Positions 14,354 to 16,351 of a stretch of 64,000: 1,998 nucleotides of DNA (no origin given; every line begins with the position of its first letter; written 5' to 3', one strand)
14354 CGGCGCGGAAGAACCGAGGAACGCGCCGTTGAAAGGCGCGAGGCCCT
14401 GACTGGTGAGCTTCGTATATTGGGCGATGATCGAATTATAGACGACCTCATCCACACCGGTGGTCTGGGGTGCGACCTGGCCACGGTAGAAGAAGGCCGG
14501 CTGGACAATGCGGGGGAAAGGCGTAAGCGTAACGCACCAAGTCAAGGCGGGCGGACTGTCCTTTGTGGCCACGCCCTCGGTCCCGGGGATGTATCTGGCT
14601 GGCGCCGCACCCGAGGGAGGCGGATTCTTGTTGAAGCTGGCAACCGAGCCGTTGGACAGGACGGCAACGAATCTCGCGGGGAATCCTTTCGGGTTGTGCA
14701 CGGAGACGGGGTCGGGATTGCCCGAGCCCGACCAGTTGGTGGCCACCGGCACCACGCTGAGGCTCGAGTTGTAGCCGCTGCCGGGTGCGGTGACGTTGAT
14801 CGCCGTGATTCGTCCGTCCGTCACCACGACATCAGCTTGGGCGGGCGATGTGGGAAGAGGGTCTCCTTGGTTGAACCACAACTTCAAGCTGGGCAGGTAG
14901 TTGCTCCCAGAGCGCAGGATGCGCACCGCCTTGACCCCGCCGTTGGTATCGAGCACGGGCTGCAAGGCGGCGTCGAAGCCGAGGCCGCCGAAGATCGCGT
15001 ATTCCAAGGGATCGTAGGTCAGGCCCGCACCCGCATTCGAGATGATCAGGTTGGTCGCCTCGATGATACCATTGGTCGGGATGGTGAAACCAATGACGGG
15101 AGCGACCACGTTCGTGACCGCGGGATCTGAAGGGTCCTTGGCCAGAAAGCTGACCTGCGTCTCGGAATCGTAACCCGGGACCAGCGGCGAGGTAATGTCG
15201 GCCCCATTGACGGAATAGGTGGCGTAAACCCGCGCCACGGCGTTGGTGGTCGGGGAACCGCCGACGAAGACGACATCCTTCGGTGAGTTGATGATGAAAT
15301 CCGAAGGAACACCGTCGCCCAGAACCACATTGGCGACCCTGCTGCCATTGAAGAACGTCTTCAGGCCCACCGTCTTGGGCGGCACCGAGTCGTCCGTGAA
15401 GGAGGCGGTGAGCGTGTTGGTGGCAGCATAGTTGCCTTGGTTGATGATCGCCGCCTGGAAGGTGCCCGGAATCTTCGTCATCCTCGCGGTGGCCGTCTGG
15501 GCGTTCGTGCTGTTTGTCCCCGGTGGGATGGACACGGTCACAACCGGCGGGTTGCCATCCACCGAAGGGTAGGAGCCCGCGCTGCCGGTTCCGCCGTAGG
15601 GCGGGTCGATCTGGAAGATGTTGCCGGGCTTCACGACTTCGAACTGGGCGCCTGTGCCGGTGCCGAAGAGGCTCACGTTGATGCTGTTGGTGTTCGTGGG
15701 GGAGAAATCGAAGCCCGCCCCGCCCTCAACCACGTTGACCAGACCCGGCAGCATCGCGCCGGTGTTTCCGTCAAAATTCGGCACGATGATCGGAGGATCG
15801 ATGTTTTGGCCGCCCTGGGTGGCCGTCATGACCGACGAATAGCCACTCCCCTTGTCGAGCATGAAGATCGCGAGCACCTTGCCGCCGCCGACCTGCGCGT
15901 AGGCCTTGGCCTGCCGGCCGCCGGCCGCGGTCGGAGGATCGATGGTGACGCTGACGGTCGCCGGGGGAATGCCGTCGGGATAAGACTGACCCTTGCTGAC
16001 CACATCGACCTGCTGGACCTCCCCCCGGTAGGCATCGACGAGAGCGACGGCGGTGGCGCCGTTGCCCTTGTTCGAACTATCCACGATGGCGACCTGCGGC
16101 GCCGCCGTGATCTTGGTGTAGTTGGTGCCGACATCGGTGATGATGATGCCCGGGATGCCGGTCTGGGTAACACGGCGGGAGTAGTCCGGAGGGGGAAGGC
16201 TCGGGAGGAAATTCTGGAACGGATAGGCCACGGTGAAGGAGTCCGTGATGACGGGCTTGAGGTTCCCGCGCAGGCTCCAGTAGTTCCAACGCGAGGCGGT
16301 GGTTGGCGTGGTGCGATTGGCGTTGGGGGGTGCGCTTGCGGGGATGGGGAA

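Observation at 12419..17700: GH81-like beta-1,3-glucanase whose N- and C-domains are separated by a ~540-aa array of small GxGY modules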

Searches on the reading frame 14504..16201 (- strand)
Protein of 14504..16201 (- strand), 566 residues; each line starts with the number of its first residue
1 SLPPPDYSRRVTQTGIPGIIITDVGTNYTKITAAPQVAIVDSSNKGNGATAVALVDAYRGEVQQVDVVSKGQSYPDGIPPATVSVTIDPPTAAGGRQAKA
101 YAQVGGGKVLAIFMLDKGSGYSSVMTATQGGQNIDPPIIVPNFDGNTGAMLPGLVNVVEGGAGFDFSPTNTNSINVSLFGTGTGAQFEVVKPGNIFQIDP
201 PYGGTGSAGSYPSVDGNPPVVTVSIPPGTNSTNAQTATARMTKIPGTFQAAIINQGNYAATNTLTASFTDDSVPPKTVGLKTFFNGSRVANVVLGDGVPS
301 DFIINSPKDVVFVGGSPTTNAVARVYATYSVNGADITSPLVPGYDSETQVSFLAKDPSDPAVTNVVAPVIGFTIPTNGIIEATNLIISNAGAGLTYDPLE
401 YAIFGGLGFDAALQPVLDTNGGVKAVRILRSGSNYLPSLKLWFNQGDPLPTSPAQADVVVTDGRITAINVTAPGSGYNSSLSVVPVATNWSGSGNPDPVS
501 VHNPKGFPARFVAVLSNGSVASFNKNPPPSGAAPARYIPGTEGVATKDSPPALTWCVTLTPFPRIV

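Call 11: search_protein_families(library=pfam, proteins=[window:14537-16171:-], max_evalue=10)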
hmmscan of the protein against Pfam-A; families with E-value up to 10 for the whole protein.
window:14537-16171:- (545 aa): 0 families

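Call 28: predict_structure(alignment_id=A2)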
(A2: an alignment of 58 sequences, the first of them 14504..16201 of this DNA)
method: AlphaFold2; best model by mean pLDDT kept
length: 566 residues; sequences in the alignment: 58
mean_pLDDT: 94.4   pTM: 0.84
mean pLDDT of the five models: 94.4, 93.4, 93.2, 92.7, 92.6
residues with pLDDT >= 90: 518; 70-90: 39; 50-70: 4; < 50: 5
segments of 3 or more residues with pLDDT < 50: 202-205
pLDDT, mean of each block of 10 residues (from residue 1): 71 92 96 96 97 97 98 97 98 96 98 98 96 95 96 95 90 91 96 89 62 96 94 92 94 97 97 97 97 94 97 97 97 92 89 94 97 98 98 96 96 95 95 97 91 96 98 96 96 91 97 98 97 97 96 95 91
secondary structure, 60 per line:
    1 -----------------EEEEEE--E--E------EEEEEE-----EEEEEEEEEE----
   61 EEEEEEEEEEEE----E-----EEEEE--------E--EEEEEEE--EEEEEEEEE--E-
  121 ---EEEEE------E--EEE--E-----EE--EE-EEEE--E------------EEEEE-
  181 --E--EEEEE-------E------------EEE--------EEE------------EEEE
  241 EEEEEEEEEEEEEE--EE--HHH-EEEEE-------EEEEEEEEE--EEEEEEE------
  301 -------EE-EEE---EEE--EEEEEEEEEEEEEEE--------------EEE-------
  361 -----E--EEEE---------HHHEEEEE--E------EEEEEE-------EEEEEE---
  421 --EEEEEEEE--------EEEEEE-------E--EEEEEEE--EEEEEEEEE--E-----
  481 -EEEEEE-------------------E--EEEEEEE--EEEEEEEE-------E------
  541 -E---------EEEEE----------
elements in order: E18-23 E36-41 E47-56 E61-72 E83-87 E99-105 E108-116 E124-128 E138-140 E156-159 E175-179 E186-190 E211-213 E222-224 E237-254 E265-269 E277-285 E288-294 E311-313 E317-319 E322-336 E351-353 E369-372 E385-389 E399-404 E412-417 E423-430 E439-444 E455-461 E464-472 E482-487 E510-516 E519-526 E552-556

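Call 31: fold_search(model_id=the predicted structure, library=pdb)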
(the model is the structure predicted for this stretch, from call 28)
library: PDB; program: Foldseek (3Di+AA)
matches with E <= 10: 262; with E <= 0.001: 0
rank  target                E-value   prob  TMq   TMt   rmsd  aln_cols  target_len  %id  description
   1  8emb_D                6.1e-02  0.04  0.08  0.08  46.1       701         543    8  X-ray crystal structure of Thermosynechococcus elongatus Si3 domain of RNA polymerase RpoC2 subunit (released 2022-11-09)
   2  3brd_A                1.0e-01  0.10  0.10  0.13  23.7       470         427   10  CSL (Lag-1) bound to DNA with Lin-12 RAM peptide, P212121 (released 2008-04-01)
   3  3brf_A                2.5e-01  0.06  0.10  0.12  23.8       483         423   10  CSL (Lag-1) bound to DNA with Lin-12 RAM peptide, C2221 (released 2008-04-01)
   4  9qcm_D                2.6e-01  0.02  0.07  0.07  25.3       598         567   10  Botulinum neurotoxin type B1, 14-subunit, Large Progenitor Toxin Complex (L-PTC) (released 2025-09-10)
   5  9qc8_C                3.6e-01  0.02  0.07  0.07  27.6       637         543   10  BoNT-NTNH-HA70 complex from Clostridium botulinum Serotype B1 (released 2025-09-10)
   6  8vbx_A                4.3e-01  0.03  0.07  0.07  28.4       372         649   10  C6 nozzle and fibre complex of the mature bacteriophage PhiM1 particle (released 2024-10-23)
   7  7onb_A                4.3e-01  0.02  0.08  0.05  31.7       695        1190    9  Structure of the U2 5' module of the A3'-SSA complex (released 2021-08-04)
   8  7w7l_A                9.8e-01  0.03  0.08  0.14  23.9       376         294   10  Structure of NF-kB p52 homodimer bound to 13-mer A/T-centric P-Selectin kB DNA fragment (released 2022-01-26)
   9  2gsy_Q                1.1e+00  0.01  0.07  0.08  26.4       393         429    9  The 2.6A structure of Infectious Bursal Virus Derived T=1 Particles (released 2006-07-18)
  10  9tdx_A                1.2e+00  0.04  0.09  0.09  23.4       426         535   10  Structure of D81A-Fructofuranosidase from Purpureocilum lilacinum in complex with sucrose (released 2026-02-11)
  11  2gsy_P                1.2e+00  0.01  0.07  0.08  26.4       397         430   10  The 2.6A structure of Infectious Bursal Virus Derived T=1 Particles (released 2006-07-18)
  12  8vgi_E                1.2e+00  0.03  0.07  0.15  23.4       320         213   13  CryoEM structure of tryptase in complex with engineered conformationally rigid anti-tryptase Fab E104.v1.2DS (released 2024-10-30)
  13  9ug5_C                1.3e+00  0.01  0.07  0.07  25.4       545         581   11  Crystal structure of HA3 from Clostridium botulinum type B with alpha2,3-sialyllactose (released 2025-11-05)
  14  1mac_A                1.3e+00  0.04  0.06  0.12  17.9       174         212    7  CRYSTAL STRUCTURE AND SITE-DIRECTED MUTAGENESIS OF BACILLUS MACERANS ENDO-1,3-1,4-BETA-GLUCANASE (released 1995-02-27)
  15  9tdx_B                1.4e+00  0.03  0.09  0.09  23.6       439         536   10  Structure of D81A-Fructofuranosidase from Purpureocilum lilacinum in complex with sucrose (released 2026-02-11)
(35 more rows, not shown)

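Call 38: search_protein_families(library=phrogs, proteins=[window:14504-16201:-], max_evalue=1)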
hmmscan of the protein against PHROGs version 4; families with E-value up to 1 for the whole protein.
window:14504-16201:- (566 aa): 6 families
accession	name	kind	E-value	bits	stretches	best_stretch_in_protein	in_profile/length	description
phrog_701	-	head and packaging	3.5e-14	50.5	2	10-169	304-450/6136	virion structural protein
phrog_708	-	tail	2.5e-09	36.4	2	10-123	812-910/1383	baseplate wedge subunit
phrog_719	-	tail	6e-08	32.4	2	5-142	477-562/833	baseplate wedge subunit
phrog_460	-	connector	3.7e-07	30.2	0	14-484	229-290/385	head closure Hc2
phrog_4406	-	head and packaging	1.2e-05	23.2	1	383-484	1583-1681/3231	virion structural protein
phrog_438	-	tail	0.00028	21.2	1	419-482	194-255/478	baseplate wedge subunit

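Call 44: fold_search(model_id=the predicted structure, library=viral)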
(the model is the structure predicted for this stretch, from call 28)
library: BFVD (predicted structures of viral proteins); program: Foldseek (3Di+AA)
matches with E <= 10: 505; with E <= 0.001: 21
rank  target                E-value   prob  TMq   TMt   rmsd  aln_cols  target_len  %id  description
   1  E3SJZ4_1              5.9e-07  0.99  0.11  0.06  39.0       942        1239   11  Structural protein [Synechococcus phage S-ShM2]
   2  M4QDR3                3.8e-06  0.97  0.11  0.05  33.2       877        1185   12  Uncharacterized protein (Fragment) [Cyanophage P-RSM1]
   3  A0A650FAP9            4.6e-06  1.00  0.19  0.11  34.4       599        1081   12  (no name in the UniProt tables at hand)
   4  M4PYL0                1.5e-05  0.94  0.12  0.10  35.3       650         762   12  (no name in the UniProt tables at hand)
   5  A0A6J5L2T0            5.2e-05  0.93  0.13  0.10  26.1       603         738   15  Bacteriophage P22, Gp10, DNA-stabilising [uncultured Caudovirales phage]
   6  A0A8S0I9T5            5.9e-05  1.00  0.14  0.13  27.6       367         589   13  (no name in the UniProt tables at hand)
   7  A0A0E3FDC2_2          6.8e-05  0.57  0.10  0.08  31.2       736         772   11  YHYH domain-containing protein [Synechococcus phage ACG-2014g]
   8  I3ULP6                7.1e-05  0.77  0.09  0.05  27.6       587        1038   12  (no name in the UniProt tables at hand)
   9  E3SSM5                7.8e-05  1.00  0.13  0.08  25.4       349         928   13  Baseplate hub + tail lysozyme [Prochlorococcus phage P-HM2]
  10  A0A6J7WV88            8.2e-05  0.60  0.09  0.07  36.5       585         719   10  Baseplate wedge subunit [uncultured Caudovirales phage]
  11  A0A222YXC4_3          8.5e-05  0.98  0.16  0.08  35.3       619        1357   13  Baseplate wedge initiator [Synechococcus phage Bellamy]
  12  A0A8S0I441            1.1e-04  0.99  0.12  0.15  34.8       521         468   14  (no name in the UniProt tables at hand)
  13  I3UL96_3              1.1e-04  0.94  0.15  0.07  34.3       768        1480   14  (no name in the UniProt tables at hand)
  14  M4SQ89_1              1.1e-04  0.60  0.11  0.05  37.8      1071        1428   12  (no name in the UniProt tables at hand)
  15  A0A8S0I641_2          1.7e-04  0.91  0.15  0.10  37.1       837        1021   10  (no name in the UniProt tables at hand)
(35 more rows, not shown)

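Call 63: search_dna_similar(query=window:14504-16201:-, collection=phages, mode=protein, max_evalue=0.001, max_rows=20)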
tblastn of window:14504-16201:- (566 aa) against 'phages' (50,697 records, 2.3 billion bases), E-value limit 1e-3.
Records with a match: 12; places in all: 12; records where one place covers at least 80% of the query: 0.
Best place of each record, by identity: <60% 12.
By first word of the organism name: Synechococcus 9; Prochlorococcus 2; Cyanophage 1.
By host as written in the record: - 6; Synechococcus sp. WH8018 2; Prochlorococcus sp. NATL1A 2; Synechococcus sp. WH8109 1; Synechococcus sp. WH7803 1.
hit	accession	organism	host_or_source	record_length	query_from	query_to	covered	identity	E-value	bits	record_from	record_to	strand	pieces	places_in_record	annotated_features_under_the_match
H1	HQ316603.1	Cyanophage S-SSM6b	Synechococcus sp. WH8109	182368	16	169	27%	33.8%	5e-5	52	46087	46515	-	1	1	hypothetical protein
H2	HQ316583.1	Synechococcus phage S-SSM4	Synechococcus sp. WH8018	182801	16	169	27%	33.8%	5e-5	52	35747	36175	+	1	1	structural protein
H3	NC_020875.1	Synechococcus phage S-SSM4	Synechococcus sp. WH8018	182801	16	169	27%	33.8%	5e-5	52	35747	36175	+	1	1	virion structural protein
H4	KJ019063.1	Synechococcus phage S-MbCM6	-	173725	7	200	34%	26.4%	2e-5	54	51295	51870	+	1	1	structural protein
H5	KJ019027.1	Synechococcus phage S-MbCM6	-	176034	7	200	34%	26.4%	2e-5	54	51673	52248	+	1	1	structural protein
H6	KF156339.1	Synechococcus phage S-MbCM25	Synechococcus sp. WH7803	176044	7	200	34%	26.4%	2e-5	54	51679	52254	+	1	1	virion structural protein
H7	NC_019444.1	Synechococcus phage S-MbCM6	-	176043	7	200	34%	26.4%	2e-5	54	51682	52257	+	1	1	virion structural protein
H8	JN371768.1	Synechococcus phage S-MbCM6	-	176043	7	200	34%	26.4%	2e-5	54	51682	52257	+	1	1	gp8 baseplate wedge protein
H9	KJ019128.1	Synechococcus phage S-MbCM6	-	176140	7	200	34%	26.4%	2e-5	54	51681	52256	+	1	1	structural protein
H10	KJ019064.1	Synechococcus phage S-MbCM6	-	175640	7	200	34%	26.4%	2e-5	54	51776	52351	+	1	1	structural protein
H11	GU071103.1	Prochlorococcus phage P-SSM7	Prochlorococcus sp. NATL1A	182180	7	168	29%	29.7%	8e-5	52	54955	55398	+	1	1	structural protein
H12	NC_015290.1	Prochlorococcus phage P-SSM7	Prochlorococcus sp. NATL1A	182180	7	168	29%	29.7%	8e-5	52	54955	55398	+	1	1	virion structural protein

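Call 64: find_homologous_proteins(query=window:14504-16201:-, max_evalue=0.001)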
Query window:14504-16201:- (566 aa): 1 proteins with E <= 0.001 among 8000 candidates.
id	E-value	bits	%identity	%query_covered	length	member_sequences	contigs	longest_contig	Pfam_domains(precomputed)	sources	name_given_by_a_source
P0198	3.0e-5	41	33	25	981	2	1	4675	-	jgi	jgi:hypothetical protein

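Call 72: get_annotated_region(hit=H8, flank=3000)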
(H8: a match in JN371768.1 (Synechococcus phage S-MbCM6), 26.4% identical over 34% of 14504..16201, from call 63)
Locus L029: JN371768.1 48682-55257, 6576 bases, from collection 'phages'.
description: Synechococcus phage S-MbCM6, complete genome.
organism: Synechococcus phage S-MbCM6 (NCBI taxid 3126011)
taxonomy: Viruses; Duplodnaviria; Heunggongvirae; Uroviricota; Caudoviricetes; Kyanoviridae; Namakavirus; Namakavirus smbcm6
host: -; source: -; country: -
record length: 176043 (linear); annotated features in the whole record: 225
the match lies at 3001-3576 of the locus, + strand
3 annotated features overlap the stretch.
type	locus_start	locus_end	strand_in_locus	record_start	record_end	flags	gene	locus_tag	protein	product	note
CDS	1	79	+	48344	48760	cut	-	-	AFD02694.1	gp25 base plate wedge subunit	equivalent to T4-GC_105; S-MbCM6_078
CDS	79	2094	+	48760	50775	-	-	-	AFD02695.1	gp6 baseplate wedge protein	equivalent to T4-GC_106; S-MbCM6_079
CDS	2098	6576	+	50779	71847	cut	-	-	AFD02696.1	gp8 baseplate wedge protein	equivalent to T4-GC_108; S-MbCM6_080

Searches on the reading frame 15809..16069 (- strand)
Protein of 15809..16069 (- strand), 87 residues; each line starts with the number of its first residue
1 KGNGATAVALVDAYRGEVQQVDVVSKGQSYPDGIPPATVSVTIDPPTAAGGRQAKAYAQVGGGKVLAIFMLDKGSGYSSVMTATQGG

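Call 62: find_homologous_proteins(query=window:15809-16069:-, max_evalue=0.001)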
Query window:15809-16069:-: no candidate shares three 5-residue words with the query. No homologue found.
